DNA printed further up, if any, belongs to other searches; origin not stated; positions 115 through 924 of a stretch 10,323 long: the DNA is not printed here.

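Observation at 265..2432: CheW-like adaptor translationally coupled to a flotillin-family protein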

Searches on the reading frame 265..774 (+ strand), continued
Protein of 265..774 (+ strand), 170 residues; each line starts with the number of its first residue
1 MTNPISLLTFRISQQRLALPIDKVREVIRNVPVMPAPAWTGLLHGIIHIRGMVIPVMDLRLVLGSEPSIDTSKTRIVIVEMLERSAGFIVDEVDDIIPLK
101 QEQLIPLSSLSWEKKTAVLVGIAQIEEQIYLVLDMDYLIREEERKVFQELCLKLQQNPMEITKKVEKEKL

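Call 63: search_solved_structures(query=L012:10538-18013:+, max_evalue=1)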
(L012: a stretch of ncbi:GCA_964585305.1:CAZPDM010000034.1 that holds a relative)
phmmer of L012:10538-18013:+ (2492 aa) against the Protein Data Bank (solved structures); distinct sequences matched with E-value up to 1: 0.

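Call 65: search_protein_families(library=ncbifam, proteins=[L001:10523-11551:+], max_evalue=0.001)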
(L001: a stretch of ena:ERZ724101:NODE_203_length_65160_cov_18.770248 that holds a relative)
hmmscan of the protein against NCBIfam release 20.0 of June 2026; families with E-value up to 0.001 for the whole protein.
L001:10523-11551:+ (343 aa): 49 families (the best 25 are shown)
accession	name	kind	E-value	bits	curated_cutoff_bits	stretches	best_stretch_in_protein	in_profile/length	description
TIGR03470.1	HpnH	equivalog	4.8e-153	508.8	225.05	1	1-317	1-317/318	adenosyl-hopene transferase HpnH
TIGR03961.1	rSAM_PTO1314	hypoth_equivalog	4.7e-23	82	306.05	1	21-315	16-308/332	PTO1314 family radical SAM protein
TIGR04051.1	rSAM_NirJ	equivalog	2.2e-18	66.3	515.45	1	35-211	9-186/354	heme d1 biosynthesis radical SAM protein NirJ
TIGR02666.1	moaA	equivalog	1.7e-16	60.1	284.05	1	37-193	19-186/336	GTP 3',8-cyclase MoaA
NF049973.1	radical_Rv1681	equivalog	2.5e-16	59.5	380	1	30-190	74-237/326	Rv1681 family radical SAM protein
TIGR04053.2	TIGR04053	equivalog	4.1e-15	55.9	395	1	25-192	5-178/366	TIGR04053 family radical SAM/SPASM domain-containing protein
TIGR04133.1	rSAM_w_lipo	hypoth_equivalog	4.7e-15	55.4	425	1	24-222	19-224/350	TIGR04133 family radical SAM/SPASM protein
TIGR04347.1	pseudo_SAM_Halo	equivalog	1.3e-14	54.3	525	1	18-195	29-207/390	TIGR04347 family pseudo-SAM/SPASM protein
TIGR04546.1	rSAM_ahbC_deAc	equivalog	3.1e-14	52.6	650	1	25-186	37-199/390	12,18-didecarboxysiroheme deacetylase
TIGR04054.1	rSAM_NirJ1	equivalog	5.3e-14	51.6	650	1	36-185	44-195/387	putative heme d1 biosynthesis radical SAM protein NirJ1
TIGR04545.1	rSAM_ahbD_hemeb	equivalog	5.9e-14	52.3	500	1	37-194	9-169/339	heme b synthase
TIGR02668.1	moaA_archaeal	equivalog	1.2e-13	50.7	325.25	1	37-189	19-175/303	GTP 3',8-cyclase MoaA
TIGR03978.1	rSAM_paired_1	equivalog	2.1e-13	49.9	370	1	11-228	66-300/466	His-Xaa-Ser system radical SAM maturase HxsB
TIGR03962.1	mycofact_rSAM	equivalog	7.5e-13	48.3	265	1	21-192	5-178/339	mycofactocin radical SAM maturase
NF001199.0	PRK00164.2-1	equivalog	7e-12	45.1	231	1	37-188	21-176/308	GTP 3',8-cyclase MoaA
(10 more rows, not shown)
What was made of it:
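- Tried and rejected: Hopanoid link. hpnH follows cheW in lineage C (call 65), and a PNP_UDP_1 gene abuts the SPFH gene here.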

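Call 91: search_protein_representatives(protein=window:265-774:+)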
Query: 170 residues. Proteins with E-value up to 0.001 (for the whole library): 22000; up to 1e-10: 3548; up to 1e-30: 80. The best 150 are listed.
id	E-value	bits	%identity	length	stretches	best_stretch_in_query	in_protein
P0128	4.3e-59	215.4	65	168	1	4-159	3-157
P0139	1.4e-52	194.2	56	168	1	3-158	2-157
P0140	8.8e-40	152.7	32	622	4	7-149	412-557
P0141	9.8e-40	152.5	29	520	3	2-143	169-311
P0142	2.8e-39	151.1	29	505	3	6-142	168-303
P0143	3.3e-39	150.8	28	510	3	7-148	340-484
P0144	1.1e-38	149.2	26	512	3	8-152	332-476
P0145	3.3e-38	147.6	27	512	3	5-142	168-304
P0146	5.3e-38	146.9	26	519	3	7-148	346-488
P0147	1.0e-37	146.0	28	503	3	5-142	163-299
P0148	1.2e-37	145.8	27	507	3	7-165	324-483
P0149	4.0e-37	144.1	28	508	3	6-135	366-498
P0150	5.5e-37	143.6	30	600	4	5-156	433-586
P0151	8.2e-37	143.1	28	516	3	6-143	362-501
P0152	1.8e-36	142.0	28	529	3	6-169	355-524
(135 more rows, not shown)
